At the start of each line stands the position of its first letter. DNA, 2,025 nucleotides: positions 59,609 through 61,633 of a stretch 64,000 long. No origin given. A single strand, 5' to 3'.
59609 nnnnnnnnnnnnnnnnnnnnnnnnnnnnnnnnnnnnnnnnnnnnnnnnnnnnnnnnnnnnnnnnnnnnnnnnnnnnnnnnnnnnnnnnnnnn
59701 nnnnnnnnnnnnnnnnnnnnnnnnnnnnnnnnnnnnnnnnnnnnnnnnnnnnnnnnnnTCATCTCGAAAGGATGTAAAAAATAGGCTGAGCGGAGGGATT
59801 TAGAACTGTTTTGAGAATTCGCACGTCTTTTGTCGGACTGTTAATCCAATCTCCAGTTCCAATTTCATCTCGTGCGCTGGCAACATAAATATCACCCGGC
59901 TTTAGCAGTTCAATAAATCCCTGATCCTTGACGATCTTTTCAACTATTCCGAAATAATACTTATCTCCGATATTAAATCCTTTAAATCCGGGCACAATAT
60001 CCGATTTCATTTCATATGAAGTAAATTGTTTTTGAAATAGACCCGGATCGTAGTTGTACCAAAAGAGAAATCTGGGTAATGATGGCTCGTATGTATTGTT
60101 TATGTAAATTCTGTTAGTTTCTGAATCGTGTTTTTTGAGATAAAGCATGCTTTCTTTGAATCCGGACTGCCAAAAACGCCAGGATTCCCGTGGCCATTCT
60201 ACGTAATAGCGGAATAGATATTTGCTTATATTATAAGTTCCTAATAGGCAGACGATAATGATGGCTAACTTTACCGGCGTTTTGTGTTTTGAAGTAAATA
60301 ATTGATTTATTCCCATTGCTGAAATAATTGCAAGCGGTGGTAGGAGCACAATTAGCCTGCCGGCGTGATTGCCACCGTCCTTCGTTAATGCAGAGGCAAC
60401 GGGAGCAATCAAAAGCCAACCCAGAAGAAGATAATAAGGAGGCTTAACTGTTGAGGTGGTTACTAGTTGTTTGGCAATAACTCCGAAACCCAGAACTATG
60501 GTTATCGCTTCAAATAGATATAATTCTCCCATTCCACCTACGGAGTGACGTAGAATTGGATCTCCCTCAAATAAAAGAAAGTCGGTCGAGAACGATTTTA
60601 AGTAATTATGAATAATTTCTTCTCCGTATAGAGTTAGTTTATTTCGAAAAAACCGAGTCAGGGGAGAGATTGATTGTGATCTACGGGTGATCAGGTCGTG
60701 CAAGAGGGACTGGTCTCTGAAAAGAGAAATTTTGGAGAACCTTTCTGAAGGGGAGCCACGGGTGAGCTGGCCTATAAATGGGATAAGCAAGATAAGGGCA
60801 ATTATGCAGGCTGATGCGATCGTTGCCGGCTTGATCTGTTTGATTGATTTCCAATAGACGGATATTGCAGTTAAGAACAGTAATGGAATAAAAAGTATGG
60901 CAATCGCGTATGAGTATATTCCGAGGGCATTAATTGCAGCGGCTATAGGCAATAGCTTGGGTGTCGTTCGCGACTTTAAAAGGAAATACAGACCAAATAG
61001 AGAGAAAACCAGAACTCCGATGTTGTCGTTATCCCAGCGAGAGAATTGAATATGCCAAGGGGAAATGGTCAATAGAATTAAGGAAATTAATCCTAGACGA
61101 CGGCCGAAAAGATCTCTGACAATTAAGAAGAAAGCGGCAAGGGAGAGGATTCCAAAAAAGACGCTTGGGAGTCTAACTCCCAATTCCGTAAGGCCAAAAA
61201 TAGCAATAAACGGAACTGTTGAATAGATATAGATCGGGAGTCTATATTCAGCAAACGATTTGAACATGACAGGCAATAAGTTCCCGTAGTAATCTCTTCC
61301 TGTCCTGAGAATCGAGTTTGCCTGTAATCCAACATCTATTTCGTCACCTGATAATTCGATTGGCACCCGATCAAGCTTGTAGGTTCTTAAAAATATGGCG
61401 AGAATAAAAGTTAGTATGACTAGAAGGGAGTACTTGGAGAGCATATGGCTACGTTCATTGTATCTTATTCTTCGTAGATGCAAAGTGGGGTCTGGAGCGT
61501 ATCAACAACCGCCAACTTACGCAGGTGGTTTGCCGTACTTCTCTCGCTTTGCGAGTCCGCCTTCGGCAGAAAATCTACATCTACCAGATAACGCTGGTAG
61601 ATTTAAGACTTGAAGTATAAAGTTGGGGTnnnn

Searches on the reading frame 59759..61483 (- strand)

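Call 57: search_protein_families(library=pfam, proteins=[window:59759-61483:-], max_evalue=0.001)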
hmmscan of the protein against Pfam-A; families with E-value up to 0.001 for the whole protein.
window:59759-61483:- (574 aa): 1 family
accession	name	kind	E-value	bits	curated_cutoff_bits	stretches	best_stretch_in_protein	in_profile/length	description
PF13231.12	PMT_2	-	4.7e-14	53.3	26.1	1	92-235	13-156/160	Dolichyl-phosphate-mannose-protein mannosyltransferase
